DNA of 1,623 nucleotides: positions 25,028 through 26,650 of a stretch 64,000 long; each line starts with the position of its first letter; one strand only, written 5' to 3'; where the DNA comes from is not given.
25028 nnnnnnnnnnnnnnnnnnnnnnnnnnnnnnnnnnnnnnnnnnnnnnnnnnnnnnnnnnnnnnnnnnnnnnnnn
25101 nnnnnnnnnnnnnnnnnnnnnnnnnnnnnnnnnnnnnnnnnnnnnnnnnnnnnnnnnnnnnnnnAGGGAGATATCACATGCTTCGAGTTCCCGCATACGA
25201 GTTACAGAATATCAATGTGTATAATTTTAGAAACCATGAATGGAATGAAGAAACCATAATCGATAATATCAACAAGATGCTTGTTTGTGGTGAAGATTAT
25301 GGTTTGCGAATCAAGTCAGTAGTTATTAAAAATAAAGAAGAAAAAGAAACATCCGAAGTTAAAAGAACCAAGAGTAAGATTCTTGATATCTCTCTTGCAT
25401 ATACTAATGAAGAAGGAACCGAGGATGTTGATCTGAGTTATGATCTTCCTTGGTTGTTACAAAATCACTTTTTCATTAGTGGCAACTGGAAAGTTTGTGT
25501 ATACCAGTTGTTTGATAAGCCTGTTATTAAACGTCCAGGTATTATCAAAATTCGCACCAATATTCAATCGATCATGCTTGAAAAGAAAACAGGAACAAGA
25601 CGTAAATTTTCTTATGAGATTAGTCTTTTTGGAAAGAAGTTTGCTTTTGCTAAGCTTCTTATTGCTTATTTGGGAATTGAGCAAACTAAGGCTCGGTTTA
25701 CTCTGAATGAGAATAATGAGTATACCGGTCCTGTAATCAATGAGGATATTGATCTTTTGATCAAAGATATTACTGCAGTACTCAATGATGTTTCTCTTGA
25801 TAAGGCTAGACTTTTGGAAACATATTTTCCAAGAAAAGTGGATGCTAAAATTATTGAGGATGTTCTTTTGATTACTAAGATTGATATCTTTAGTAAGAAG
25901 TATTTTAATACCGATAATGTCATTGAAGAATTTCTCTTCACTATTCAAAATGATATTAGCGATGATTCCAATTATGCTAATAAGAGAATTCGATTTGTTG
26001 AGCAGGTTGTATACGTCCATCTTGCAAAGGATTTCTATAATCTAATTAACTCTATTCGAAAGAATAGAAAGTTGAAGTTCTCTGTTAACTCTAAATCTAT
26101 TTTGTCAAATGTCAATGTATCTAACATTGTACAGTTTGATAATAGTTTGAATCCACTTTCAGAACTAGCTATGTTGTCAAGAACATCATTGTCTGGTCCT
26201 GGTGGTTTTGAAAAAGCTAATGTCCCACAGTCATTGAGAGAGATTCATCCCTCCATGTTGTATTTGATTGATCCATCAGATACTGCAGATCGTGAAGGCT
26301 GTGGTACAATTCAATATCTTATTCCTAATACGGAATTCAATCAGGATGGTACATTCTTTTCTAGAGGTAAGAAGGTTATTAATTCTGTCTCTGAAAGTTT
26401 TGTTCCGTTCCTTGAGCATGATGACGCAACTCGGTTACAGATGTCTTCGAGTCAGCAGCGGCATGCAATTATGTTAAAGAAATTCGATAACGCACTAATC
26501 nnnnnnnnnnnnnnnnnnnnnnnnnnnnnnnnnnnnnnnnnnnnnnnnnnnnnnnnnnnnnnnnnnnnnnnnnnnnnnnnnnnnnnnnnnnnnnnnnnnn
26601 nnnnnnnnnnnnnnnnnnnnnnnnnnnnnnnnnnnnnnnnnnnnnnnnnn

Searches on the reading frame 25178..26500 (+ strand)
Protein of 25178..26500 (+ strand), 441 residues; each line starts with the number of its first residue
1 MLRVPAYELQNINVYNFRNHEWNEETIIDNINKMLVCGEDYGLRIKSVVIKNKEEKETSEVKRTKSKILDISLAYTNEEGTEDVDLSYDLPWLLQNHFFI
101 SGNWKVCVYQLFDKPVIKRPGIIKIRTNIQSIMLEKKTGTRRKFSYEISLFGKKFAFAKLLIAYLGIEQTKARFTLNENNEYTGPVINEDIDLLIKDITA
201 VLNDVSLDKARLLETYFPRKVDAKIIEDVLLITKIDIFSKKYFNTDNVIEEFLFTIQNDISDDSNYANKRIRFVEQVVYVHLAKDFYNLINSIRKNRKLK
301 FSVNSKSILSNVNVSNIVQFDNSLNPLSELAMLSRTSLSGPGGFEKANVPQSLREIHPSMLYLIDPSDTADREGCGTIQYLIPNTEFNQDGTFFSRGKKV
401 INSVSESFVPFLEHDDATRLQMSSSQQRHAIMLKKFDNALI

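Call 16: find_related_loci(query=window:25178-26500:+, collection=viral_contigs, flank=6000)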
Query window:25178-26500:+ (441 aa) in viral_contigs; peptide patterns used: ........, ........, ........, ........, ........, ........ (x = any residue, [..] = any of these).
7 stretches matched a pattern, but none encodes a relative of the query by tblastn (E <= 1e-3).
